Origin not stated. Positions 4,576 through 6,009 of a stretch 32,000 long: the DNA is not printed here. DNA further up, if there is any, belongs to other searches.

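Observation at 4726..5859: Additional, non-canonical radical SAM enzyme translationally coupled between hpnJ and hpnK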

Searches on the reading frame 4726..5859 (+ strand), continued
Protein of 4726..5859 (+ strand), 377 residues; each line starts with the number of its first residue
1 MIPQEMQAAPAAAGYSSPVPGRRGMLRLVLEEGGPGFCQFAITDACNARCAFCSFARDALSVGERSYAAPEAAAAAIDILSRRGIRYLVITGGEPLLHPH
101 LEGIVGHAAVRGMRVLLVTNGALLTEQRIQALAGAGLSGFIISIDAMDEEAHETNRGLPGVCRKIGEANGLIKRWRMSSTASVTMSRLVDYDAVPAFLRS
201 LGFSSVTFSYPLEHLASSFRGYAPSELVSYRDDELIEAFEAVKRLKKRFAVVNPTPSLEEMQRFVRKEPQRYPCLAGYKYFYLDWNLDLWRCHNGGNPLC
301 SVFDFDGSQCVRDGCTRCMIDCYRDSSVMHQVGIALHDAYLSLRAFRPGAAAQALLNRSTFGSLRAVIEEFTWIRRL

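Call 39: fold_search(model_id=the predicted structure, library=pdb)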
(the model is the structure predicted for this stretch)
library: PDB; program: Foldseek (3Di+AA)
matches with E <= 10: 1795; with E <= 0.001: 205
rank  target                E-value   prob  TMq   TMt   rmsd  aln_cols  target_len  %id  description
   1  7vob                  3.9e-14  1.00  0.52  0.59   6.9       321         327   20  The crystal structure of a Radical SAM Enzyme BlsE involved in the Biosynthesis of Blasticidin S (released 2022-05-04)
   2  6efn                  1.0e-11  1.00  0.54  0.53   5.8       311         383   17  Structure of a RiPP maturase, SkfB (released 2018-10-24)
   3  9dgw_C                6.5e-11  1.00  0.55  0.73   4.0       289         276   17  X-ray crystal structure of the Viperin-like enzyme from T. virens with bound CTP and SAM (released 2025-02-12)
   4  9dgw_B                6.5e-11  1.00  0.55  0.72   4.5       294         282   18  X-ray crystal structure of the Viperin-like enzyme from T. virens with bound CTP and SAM (released 2025-02-12)
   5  9dfw_B                2.2e-10  1.00  0.56  0.70   4.0       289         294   18  X-ray crystal structure of an engineered Viperin-like enzyme from T. virens with bound CTP and SAM (released 2025-02-12)
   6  9dfw_C                2.6e-10  1.00  0.53  0.69   3.8       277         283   19  X-ray crystal structure of an engineered Viperin-like enzyme from T. virens with bound CTP and SAM (released 2025-02-12)
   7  9dfw_A                2.6e-10  1.00  0.56  0.73   3.8       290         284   18  X-ray crystal structure of an engineered Viperin-like enzyme from T. virens with bound CTP and SAM (released 2025-02-12)
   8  9dgw_A                5.5e-10  1.00  0.55  0.73   4.3       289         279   18  X-ray crystal structure of the Viperin-like enzyme from T. virens with bound CTP and SAM (released 2025-02-12)
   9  6q2p_A                6.5e-10  1.00  0.54  0.69   4.2       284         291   16  Crystal structure of mouse viperin bound to cytidine triphosphate and S-adenosylhomocysteine (released 2020-01-22)
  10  6b4c_I                7.2e-10  1.00  0.51  0.73   3.8       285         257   17  Structure of Viperin from Trichoderma virens (released 2018-07-25)
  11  7n7i_A                8.1e-10  1.00  0.56  0.74   3.9       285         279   18  X-ray crystal structure of Viperin-like enzyme from Trichoderma virens (released 2021-06-30)
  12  8hzv_C                1.1e-09  1.00  0.48  0.40   8.6       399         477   15  The crystal structure of a Radical SAM Enzyme DesII (released 2024-07-10)
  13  5v1q_A                1.2e-09  1.00  0.52  0.47   4.9       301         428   14  Crystal structure of Streptococcus suis SuiB (released 2017-08-30)
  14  6b4c_A                1.4e-09  1.00  0.49  0.70   5.1       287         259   18  Structure of Viperin from Trichoderma virens (released 2018-07-25)
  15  6c8v                  1.8e-09  1.00  0.42  0.50   6.9       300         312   15  X-ray structure of PqqE from Methylobacterium extorquens (released 2018-02-14)
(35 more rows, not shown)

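Call 48: search_protein_representatives(alignment_id=A1)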
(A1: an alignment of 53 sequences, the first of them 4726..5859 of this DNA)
Query: 53 sequences, 375 profile positions. Proteins with E-value up to 0.001 (for the whole library): 52460; up to 1e-10: 6485; up to 1e-30: 200. The best 150 are listed.
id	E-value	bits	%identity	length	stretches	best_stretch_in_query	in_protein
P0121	1.8e-165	566.9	-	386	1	11-373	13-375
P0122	3.7e-146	503.3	-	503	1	14-373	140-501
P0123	8.7e-145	498.8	-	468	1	13-372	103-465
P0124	4.0e-131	453.8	-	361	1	21-373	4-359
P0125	7.4e-127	439.8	-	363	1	25-374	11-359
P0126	4.1e-123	427.4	-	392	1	26-374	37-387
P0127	2.1e-121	421.8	-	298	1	88-323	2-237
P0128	6.6e-120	416.9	-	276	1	102-374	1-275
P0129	6.4e-119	413.6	-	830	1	24-375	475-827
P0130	1.6e-116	405.7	-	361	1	20-369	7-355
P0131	3.0e-115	401.6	-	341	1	11-266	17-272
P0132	8.0e-109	380.4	-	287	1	11-259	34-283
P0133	4.9e-108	377.8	-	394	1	32-374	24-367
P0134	1.7e-104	366.1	-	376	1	23-369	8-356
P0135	7.7e-104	364.0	-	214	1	60-273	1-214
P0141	9.8e-89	314.3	-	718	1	79-374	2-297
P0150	6.0e-75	268.9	-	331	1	31-329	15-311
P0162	1.1e-66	241.7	-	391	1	23-365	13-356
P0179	4.2e-57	210.2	-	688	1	9-367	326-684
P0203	5.3e-48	180.3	-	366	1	25-368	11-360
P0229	1.6e-41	158.9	-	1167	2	41-292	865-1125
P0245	3.2e-37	144.8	-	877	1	37-329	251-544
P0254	5.7e-36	140.7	-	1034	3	27-196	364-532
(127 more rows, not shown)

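Call 49: search_protein_families(library=ncbifam, proteins=[P0122, P0123, P0129, P0141, P0179, P0245, P0229, P0150, P0162, P0203], max_evalue=1e-10)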
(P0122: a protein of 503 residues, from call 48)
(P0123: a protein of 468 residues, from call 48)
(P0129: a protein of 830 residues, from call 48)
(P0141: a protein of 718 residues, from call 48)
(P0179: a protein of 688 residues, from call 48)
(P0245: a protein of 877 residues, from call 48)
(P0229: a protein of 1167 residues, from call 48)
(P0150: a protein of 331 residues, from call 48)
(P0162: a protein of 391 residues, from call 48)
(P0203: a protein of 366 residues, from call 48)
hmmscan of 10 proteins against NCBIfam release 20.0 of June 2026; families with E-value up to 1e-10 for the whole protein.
P0122 (503 aa): 19 families
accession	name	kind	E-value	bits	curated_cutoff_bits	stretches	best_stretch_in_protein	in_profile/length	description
TIGR03471.1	HpnJ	equivalog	8.9e-53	179.8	577.6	1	1-140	329-470/472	hopanoid biosynthesis associated radical SAM protein HpnJ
TIGR04303.1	GeoRSP_rSAM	equivalog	1.5e-18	67.5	400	1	164-372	8-208/325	GeoRSP system radical SAM/SPASM protein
NF038283.1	viperin_w_prok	equivalog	2e-17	63.3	180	1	165-276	6-121/281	viperin family antiviral radical SAM protein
TIGR02666.1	moaA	equivalog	3.3e-17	62.5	284.05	1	166-271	15-124/336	GTP 3',8-cyclase MoaA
TIGR03961.1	rSAM_PTO1314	hypoth_equivalog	4.1e-17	62.5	306.05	1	169-312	31-165/332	PTO1314 family radical SAM protein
TIGR04545.1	rSAM_ahbD_hemeb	equivalog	8.6e-16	58.3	500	1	165-312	4-149/339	heme b synthase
TIGR04466.1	rSAM_BlsE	equivalog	1.7e-15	57.3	400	1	167-290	9-127/327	cytosylglucuronate decarboxylase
NF047865.1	rSAM_PapB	equivalog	1.8e-15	57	340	1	166-422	8-269/330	PapB family radical SAM/SPASM ranthipeptide maturase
TIGR04317.1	W_rSAM_matur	equivalog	5.8e-15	55.2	380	1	167-282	10-123/349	tungsten cofactor oxidoreductase radical SAM maturase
NF045574.1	sacti_mat_StsB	exception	9.7e-15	54.3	625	1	164-318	99-250/466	StsB family radical SAM/SPASM domain sactipeptide maturase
TIGR04347.1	pseudo_SAM_Halo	equivalog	2.8e-14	53.2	525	1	165-287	42-161/390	TIGR04347 family pseudo-SAM/SPASM protein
TIGR02668.1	moaA_archaeal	equivalog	9.2e-14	51.1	325.25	1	165-275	14-122/303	GTP 3',8-cyclase MoaA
TIGR04546.1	rSAM_ahbC_deAc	equivalog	1.1e-12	47.5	650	1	165-324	43-197/390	12,18-didecarboxysiroheme deacetylase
TIGR02109.1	PQQ_syn_pqqE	equivalog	1.2e-12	47.5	381.35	1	167-321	13-163/358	pyrroloquinoline quinone biosynthesis protein PqqE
NF001199.0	PRK00164.2-1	equivalog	2.1e-12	46.8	231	1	166-278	17-127/308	GTP 3',8-cyclase MoaA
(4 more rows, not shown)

P0123 (468 aa): 21 families
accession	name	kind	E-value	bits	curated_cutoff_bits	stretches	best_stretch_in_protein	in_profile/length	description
TIGR04545.1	rSAM_ahbD_hemeb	equivalog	2.5e-20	73.2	500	1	127-397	3-281/339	heme b synthase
NF045574.1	sacti_mat_StsB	exception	6.6e-20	71.4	625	1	126-287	98-256/466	StsB family radical SAM/SPASM domain sactipeptide maturase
TIGR04055.1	rSAM_NirJ2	equivalog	1.1e-19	71.1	500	1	126-404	2-275/326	putative heme d1 biosynthesis radical SAM protein NirJ2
TIGR04546.1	rSAM_ahbC_deAc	equivalog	5.6e-18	64.9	650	1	125-294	40-207/390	12,18-didecarboxysiroheme deacetylase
TIGR04466.1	rSAM_BlsE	equivalog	3.7e-17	62.8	400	1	125-265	4-139/327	cytosylglucuronate decarboxylase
TIGR04054.1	rSAM_NirJ1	equivalog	4.2e-17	61.8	650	1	115-248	28-157/387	putative heme d1 biosynthesis radical SAM protein NirJ1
TIGR04347.1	pseudo_SAM_Halo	equivalog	5.6e-17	62.1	525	1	126-272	40-183/390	TIGR04347 family pseudo-SAM/SPASM protein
TIGR04303.1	GeoRSP_rSAM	equivalog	8.5e-17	61.7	400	1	125-277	6-153/325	GeoRSP system radical SAM/SPASM protein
NF038283.1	viperin_w_prok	equivalog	1.3e-15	57.3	180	1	126-239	4-121/281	viperin family antiviral radical SAM protein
TIGR02666.1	moaA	equivalog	2.2e-15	56.5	284.05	1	125-242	11-132/336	GTP 3',8-cyclase MoaA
TIGR04053.2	TIGR04053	equivalog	1.5e-14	54.1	395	1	124-291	8-177/366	TIGR04053 family radical SAM/SPASM domain-containing protein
NF047865.1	rSAM_PapB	equivalog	6.1e-14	52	340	1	128-386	7-268/330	PapB family radical SAM/SPASM ranthipeptide maturase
NF050035.1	rSAM_WgK_link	exception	1.3e-13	50.7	650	1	123-250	8-134/367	radical SAM/SPASM peptide maturase WgkB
TIGR03961.1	rSAM_PTO1314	hypoth_equivalog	3.3e-12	46.3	306.05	0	132-251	31-142/332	PTO1314 family radical SAM protein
TIGR04317.1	W_rSAM_matur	equivalog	3.9e-12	45.9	380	1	128-259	8-139/349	tungsten cofactor oxidoreductase radical SAM maturase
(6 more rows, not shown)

P0129 (830 aa): 31 families (the best 25 are shown)
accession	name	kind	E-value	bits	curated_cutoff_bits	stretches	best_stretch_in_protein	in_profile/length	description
TIGR03471.1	HpnJ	equivalog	3.8e-208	692.1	577.6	1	1-465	4-471/472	hopanoid biosynthesis associated radical SAM protein HpnJ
NF038361.1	rSAM_Sden_1168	equivalog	3.8e-39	134.7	575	1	71-427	149-516/560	Sden_1168 family B12-binding radical SAM P-methyltransferase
NF050148.1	rSAM_ApyD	equivalog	1.3e-34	119.6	750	1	72-384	81-394/645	RiPP biosynthesis radical SAM protein ApyD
TIGR02026.1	BchE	equivalog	2.1e-33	115.9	481.35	1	24-449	15-446/497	magnesium-protoporphyrin IX monomethyl ester anaerobic oxidative cyclase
TIGR04367.1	HpnR_B12_rSAM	equivalog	6.3e-29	100.9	650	1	83-386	79-376/490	hopanoid C-3 methylase HpnR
TIGR04014.1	B12_SAM_MJ_0865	equivalog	3.7e-28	98.5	360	1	82-401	55-374/434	methyl-coenzyme M reductase glutamine C-methyltransferase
TIGR04479.1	bcpD_PhpK_rSAM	subfamily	6.9e-26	90.7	600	1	190-369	238-417/504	PhpK family radical SAM P-methyltransferase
TIGR04072.2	rSAM_ladder_B12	equivalog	1e-25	90.3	360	1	78-392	82-381/443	lipid biosynthesis B12-binding/radical SAM protein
TIGR03975.1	rSAM_ocin_1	subfamily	1.5e-24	86.5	281.85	1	87-357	150-426/606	RiPP maturation radical SAM C-methyltransferase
TIGR04303.1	GeoRSP_rSAM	equivalog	1.6e-21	77.3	400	1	488-700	8-212/325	GeoRSP system radical SAM/SPASM protein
NF033070.1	rSAM_AprD4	equivalog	3.2e-19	69.2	500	1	195-391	198-398/456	AprD4 family radical SAM diol-dehydratase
NF045646.2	rSAM_Se_TrsS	equivalog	1.9e-16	59.7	490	1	490-615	91-217/441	radical SAM (seleno)protein TrsS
TIGR04013.1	B12_SAM_MJ_1487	hypoth_equivalog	2e-16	59.8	251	0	295-383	267-357/382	TIGR04013 family B12-binding domain/radical SAM domain-containing protein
TIGR04466.1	rSAM_BlsE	equivalog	7.2e-16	58.5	400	1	491-627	9-140/327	cytosylglucuronate decarboxylase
TIGR04545.1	rSAM_ahbD_hemeb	equivalog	4.9e-15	55.8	500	1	489-636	4-149/339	heme b synthase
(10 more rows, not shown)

P0141 (718 aa): 7 families
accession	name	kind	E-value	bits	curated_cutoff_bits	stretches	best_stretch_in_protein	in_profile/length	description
TIGR04466.1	rSAM_BlsE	equivalog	3.5e-19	69.4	400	1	4-105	46-147/327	cytosylglucuronate decarboxylase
NF041135.1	IPPtranDIPPsyn_Thcocales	equivalog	1.5e-18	67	580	1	504-698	223-407/419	bifunctional L-myo-inositol-1-phosphate cytidylyltransferase/CDP-L-myo-inositol myo-inositolphosphotransferase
TIGR04303.1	GeoRSP_rSAM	equivalog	9.5e-14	51.7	400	1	5-109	48-153/325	GeoRSP system radical SAM/SPASM protein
NF045883.1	PIPSynth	equivalog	1.5e-13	50.9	170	1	512-632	3-123/197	phosphatidylinositol phosphate synthase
NF040950.1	archin_ph_syn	equivalog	2.4e-13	50.4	180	1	515-627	8-117/191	archaetidylinositol phosphate synthase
TIGR03961.1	rSAM_PTO1314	hypoth_equivalog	1.8e-12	47.2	306.05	1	3-100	65-159/332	PTO1314 family radical SAM protein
TIGR02666.1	moaA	equivalog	7.3e-11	41.6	284.05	0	2-99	56-157/336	GTP 3',8-cyclase MoaA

P0179 (688 aa): 35 families (the best 25 are shown)
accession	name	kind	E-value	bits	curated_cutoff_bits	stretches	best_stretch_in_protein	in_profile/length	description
TIGR03466.1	HpnA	hypoth_equivalog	7.8e-40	136.7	367.65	1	1-324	1-323/327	hopanoid-associated sugar epimerase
NF042422.1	oxyalk_red_OleD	equivalog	2.6e-36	125.7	580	1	1-313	1-319/329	2-alkyl-3-oxoalkanoate reductase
NF042423.1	oxyalk_red_Shew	equivalog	4.2e-36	124.7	580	1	3-310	11-323/331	2-alkyl-3-oxoalkanoate reductase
NF052578.1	StrlDmthSdmBMthl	equivalog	5.2e-31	108.6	600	1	1-327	1-327/328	sterol demethylase protein SdmB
TIGR01746.1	Thioester-redct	subfamily_domain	1e-25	90.8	213.35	1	2-242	1-279/371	thioester reductase domain-containing protein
TIGR04180.1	EDH_00030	hypoth_equivalog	4.1e-21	75.3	475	1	3-195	1-198/297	NAD-dependent 4,6-dehydratase LegB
TIGR04303.1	GeoRSP_rSAM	equivalog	3.6e-20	72.8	400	1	352-560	8-211/325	GeoRSP system radical SAM/SPASM protein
TIGR04545.1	rSAM_ahbD_hemeb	equivalog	4.9e-20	72.2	500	1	353-495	4-148/339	heme b synthase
NF005539.0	PRK07201.1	equivalog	4.7e-19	68.6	549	1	1-170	1-180/657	SDR family oxidoreductase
NF045574.1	sacti_mat_StsB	exception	7.5e-18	64.6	625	1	350-511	97-259/466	StsB family radical SAM/SPASM domain sactipeptide maturase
TIGR01181.1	dTDP_gluc_dehyt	equivalog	9.9e-18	64.3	365.1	1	3-326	2-315/321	dTDP-glucose 4,6-dehydratase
TIGR04546.1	rSAM_ahbC_deAc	equivalog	2.6e-17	62.7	650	1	350-508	40-200/390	12,18-didecarboxysiroheme deacetylase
TIGR04055.1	rSAM_NirJ2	equivalog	3.6e-17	62.9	500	1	354-621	5-268/326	putative heme d1 biosynthesis radical SAM protein NirJ2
TIGR04051.1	rSAM_NirJ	equivalog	6.2e-16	58.3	515.45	1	355-515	8-170/354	heme d1 biosynthesis radical SAM protein NirJ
TIGR04347.1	pseudo_SAM_Halo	equivalog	8e-16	58.3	525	1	353-520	42-211/390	TIGR04347 family pseudo-SAM/SPASM protein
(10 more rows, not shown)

P0245 (877 aa): 17 families
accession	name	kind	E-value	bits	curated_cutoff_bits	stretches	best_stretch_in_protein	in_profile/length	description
TIGR04545.1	rSAM_ahbD_hemeb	equivalog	3.1e-18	66.3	500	1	251-477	3-225/339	heme b synthase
TIGR04466.1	rSAM_BlsE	equivalog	5.9e-18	65.4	400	1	249-515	4-264/327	cytosylglucuronate decarboxylase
TIGR04250.1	SCM_rSAM_ScmE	equivalog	6.7e-18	64.7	400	1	252-481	7-232/358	SynChlorMet cassette radical SAM/SPASM protein ScmE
TIGR04055.1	rSAM_NirJ2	equivalog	1.1e-14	54.8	500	1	250-509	2-256/326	putative heme d1 biosynthesis radical SAM protein NirJ2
TIGR04347.1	pseudo_SAM_Halo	equivalog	2.1e-14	53.6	525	1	246-420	36-209/390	TIGR04347 family pseudo-SAM/SPASM protein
TIGR04053.2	TIGR04053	equivalog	2.2e-14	53.5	395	1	248-416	8-179/366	TIGR04053 family radical SAM/SPASM domain-containing protein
TIGR02666.1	moaA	equivalog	2.3e-14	53.1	284.05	1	252-368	14-137/336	GTP 3',8-cyclase MoaA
TIGR04546.1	rSAM_ahbC_deAc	equivalog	4.8e-14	52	650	1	246-433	37-222/390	12,18-didecarboxysiroheme deacetylase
TIGR04054.1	rSAM_NirJ1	equivalog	3.3e-13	49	650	1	246-452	34-236/387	putative heme d1 biosynthesis radical SAM protein NirJ1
NF050035.1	rSAM_WgK_link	exception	8.2e-13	48.1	650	1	249-405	10-167/367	radical SAM/SPASM peptide maturase WgkB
NF038283.1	viperin_w_prok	equivalog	9.8e-13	47.9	180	1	249-356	3-117/281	viperin family antiviral radical SAM protein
NF045574.1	sacti_mat_StsB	exception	2.2e-12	46.6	625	1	246-409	94-256/466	StsB family radical SAM/SPASM domain sactipeptide maturase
TIGR03961.1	rSAM_PTO1314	hypoth_equivalog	3.1e-12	46.4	306.05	1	257-404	32-173/332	PTO1314 family radical SAM protein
TIGR04051.1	rSAM_NirJ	equivalog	5.5e-12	45.3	515.45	1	248-419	2-172/354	heme d1 biosynthesis radical SAM protein NirJ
TIGR02109.1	PQQ_syn_pqqE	equivalog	6.8e-12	45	381.35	1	252-405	11-165/358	pyrroloquinoline quinone biosynthesis protein PqqE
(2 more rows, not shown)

P0229 (1167 aa): 71 families (the best 25 are shown)
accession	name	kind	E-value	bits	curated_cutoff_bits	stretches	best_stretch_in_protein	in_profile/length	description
TIGR04545.1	rSAM_ahbD_hemeb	equivalog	7.9e-55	186.6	500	2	863-1023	5-161/339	heme b synthase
TIGR04051.1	rSAM_NirJ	equivalog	3.3e-50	171.1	515.45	2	529-693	8-172/354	heme d1 biosynthesis radical SAM protein NirJ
TIGR04546.1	rSAM_ahbC_deAc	equivalog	2.3e-49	168.2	650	2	529-689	45-205/390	12,18-didecarboxysiroheme deacetylase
TIGR04054.1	rSAM_NirJ1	equivalog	2.8e-49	167.8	650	2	529-689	42-202/387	putative heme d1 biosynthesis radical SAM protein NirJ1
TIGR04250.1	SCM_rSAM_ScmE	equivalog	3.4e-49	167.7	400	2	857-1025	2-166/358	SynChlorMet cassette radical SAM/SPASM protein ScmE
TIGR04053.2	TIGR04053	equivalog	2.7e-48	165.1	395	2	856-1025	6-174/366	TIGR04053 family radical SAM/SPASM domain-containing protein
TIGR04055.1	rSAM_NirJ2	equivalog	3.8e-48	164.7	500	2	862-1145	4-277/326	putative heme d1 biosynthesis radical SAM protein NirJ2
TIGR04317.1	W_rSAM_matur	equivalog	8.3e-48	163.3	380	2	522-771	3-258/349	tungsten cofactor oxidoreductase radical SAM maturase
TIGR04347.1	pseudo_SAM_Halo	equivalog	3.1e-47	161.7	525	2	842-1036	23-211/390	TIGR04347 family pseudo-SAM/SPASM protein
TIGR04303.1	GeoRSP_rSAM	equivalog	1.1e-44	153.3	400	2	865-1149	12-283/325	GeoRSP system radical SAM/SPASM protein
TIGR02668.1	moaA_archaeal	equivalog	1.7e-44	152.1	325.25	2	523-690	10-180/303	GTP 3',8-cyclase MoaA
NF050035.1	rSAM_WgK_link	exception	3.8e-44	151.2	650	2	855-1020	6-167/367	radical SAM/SPASM peptide maturase WgkB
TIGR04251.1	SCM_rSAM_ScmF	equivalog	5.5e-44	151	400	2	523-813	4-310/353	SynChlorMet cassette radical SAM/SPASM protein ScmF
TIGR03961.1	rSAM_PTO1314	hypoth_equivalog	4.4e-43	147.8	306.05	2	530-811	30-302/332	PTO1314 family radical SAM protein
TIGR02666.1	moaA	equivalog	6.7e-42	143.6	284.05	2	523-693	10-189/336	GTP 3',8-cyclase MoaA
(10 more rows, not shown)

P0150 (331 aa): 34 families (the best 25 are shown)
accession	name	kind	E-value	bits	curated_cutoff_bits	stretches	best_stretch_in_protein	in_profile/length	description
TIGR04545.1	rSAM_ahbD_hemeb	equivalog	1.5e-28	100.3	500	1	22-186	4-170/339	heme b synthase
TIGR04546.1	rSAM_ahbC_deAc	equivalog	6.9e-26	90.9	650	1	14-206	35-228/390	12,18-didecarboxysiroheme deacetylase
TIGR04251.1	SCM_rSAM_ScmF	equivalog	4.7e-25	88.7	400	1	20-189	6-180/353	SynChlorMet cassette radical SAM/SPASM protein ScmF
TIGR04054.1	rSAM_NirJ1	equivalog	1.5e-23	83.1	650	1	13-228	31-246/387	putative heme d1 biosynthesis radical SAM protein NirJ1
TIGR03961.1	rSAM_PTO1314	hypoth_equivalog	8.5e-23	81.2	306.05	1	24-311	29-311/332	PTO1314 family radical SAM protein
TIGR04466.1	rSAM_BlsE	equivalog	1.4e-22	80.5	400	1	22-181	7-165/327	cytosylglucuronate decarboxylase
TIGR04053.2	TIGR04053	equivalog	7e-22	78.2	395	1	19-188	9-183/366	TIGR04053 family radical SAM/SPASM domain-containing protein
TIGR04055.1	rSAM_NirJ2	equivalog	7.6e-22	78.3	500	1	23-229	5-207/326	putative heme d1 biosynthesis radical SAM protein NirJ2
TIGR02666.1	moaA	equivalog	1.3e-21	76.9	284.05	1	23-180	15-182/336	GTP 3',8-cyclase MoaA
TIGR04051.1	rSAM_NirJ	equivalog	2.4e-21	76.1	515.45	1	20-187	4-172/354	heme d1 biosynthesis radical SAM protein NirJ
TIGR04317.1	W_rSAM_matur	equivalog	1.4e-20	73.7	380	1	21-196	7-189/349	tungsten cofactor oxidoreductase radical SAM maturase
TIGR03962.1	mycofact_rSAM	equivalog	2.7e-20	72.8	265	1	22-178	16-173/339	mycofactocin radical SAM maturase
NF045574.1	sacti_mat_StsB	exception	1.2e-19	70.5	625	1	19-189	97-267/466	StsB family radical SAM/SPASM domain sactipeptide maturase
TIGR02668.1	moaA_archaeal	equivalog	1.6e-19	70.1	325.25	1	23-284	15-277/303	GTP 3',8-cyclase MoaA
TIGR04303.1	GeoRSP_rSAM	equivalog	2.2e-19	70.2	400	1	22-188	9-174/325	GeoRSP system radical SAM/SPASM protein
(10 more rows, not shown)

P0162 (391 aa): 0 families

P0203 (366 aa): 23 families
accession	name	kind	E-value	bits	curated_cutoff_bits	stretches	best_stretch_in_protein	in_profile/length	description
TIGR04317.1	W_rSAM_matur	equivalog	1.2e-18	67.3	380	1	19-155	3-138/349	tungsten cofactor oxidoreductase radical SAM maturase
NF050035.1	rSAM_WgK_link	exception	1.3e-18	67.2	650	1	19-173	8-162/367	radical SAM/SPASM peptide maturase WgkB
TIGR04251.1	SCM_rSAM_ScmF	equivalog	6.4e-18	65.2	400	1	18-195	2-183/353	SynChlorMet cassette radical SAM/SPASM protein ScmF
TIGR02666.1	moaA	equivalog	2.4e-16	59.6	284.05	1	25-155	15-152/336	GTP 3',8-cyclase MoaA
TIGR02668.1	moaA_archaeal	equivalog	7.6e-16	57.9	325.25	1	21-182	11-174/303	GTP 3',8-cyclase MoaA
NF038283.1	viperin_w_prok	equivalog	1.1e-15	57.6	180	1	22-133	4-120/281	viperin family antiviral radical SAM protein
TIGR04051.1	rSAM_NirJ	equivalog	3.5e-15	55.8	515.45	1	22-135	4-116/354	heme d1 biosynthesis radical SAM protein NirJ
TIGR04054.1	rSAM_NirJ1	equivalog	3.1e-14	52.4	650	1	22-132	38-147/387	putative heme d1 biosynthesis radical SAM protein NirJ1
NF001199.0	PRK00164.2-1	equivalog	5.8e-14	51.9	231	1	24-148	16-140/308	GTP 3',8-cyclase MoaA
TIGR04303.1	GeoRSP_rSAM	equivalog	6.6e-14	52.2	400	1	19-187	4-170/325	GeoRSP system radical SAM/SPASM protein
TIGR04055.1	rSAM_NirJ2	equivalog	1.2e-13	51.4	500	1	24-135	4-113/326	putative heme d1 biosynthesis radical SAM protein NirJ2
TIGR04546.1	rSAM_ahbC_deAc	equivalog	1.3e-13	50.6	650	1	20-137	39-158/390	12,18-didecarboxysiroheme deacetylase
NF012164.0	AlbA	equivalog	1.3e-13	50.2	850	1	20-196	113-288/442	subtilosin maturase AlbA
NF045574.1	sacti_mat_StsB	exception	4.6e-13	48.8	625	1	20-169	96-243/466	StsB family radical SAM/SPASM domain sactipeptide maturase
TIGR03962.1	mycofact_rSAM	equivalog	1.3e-12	47.6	265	1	14-163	6-150/339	mycofactocin radical SAM maturase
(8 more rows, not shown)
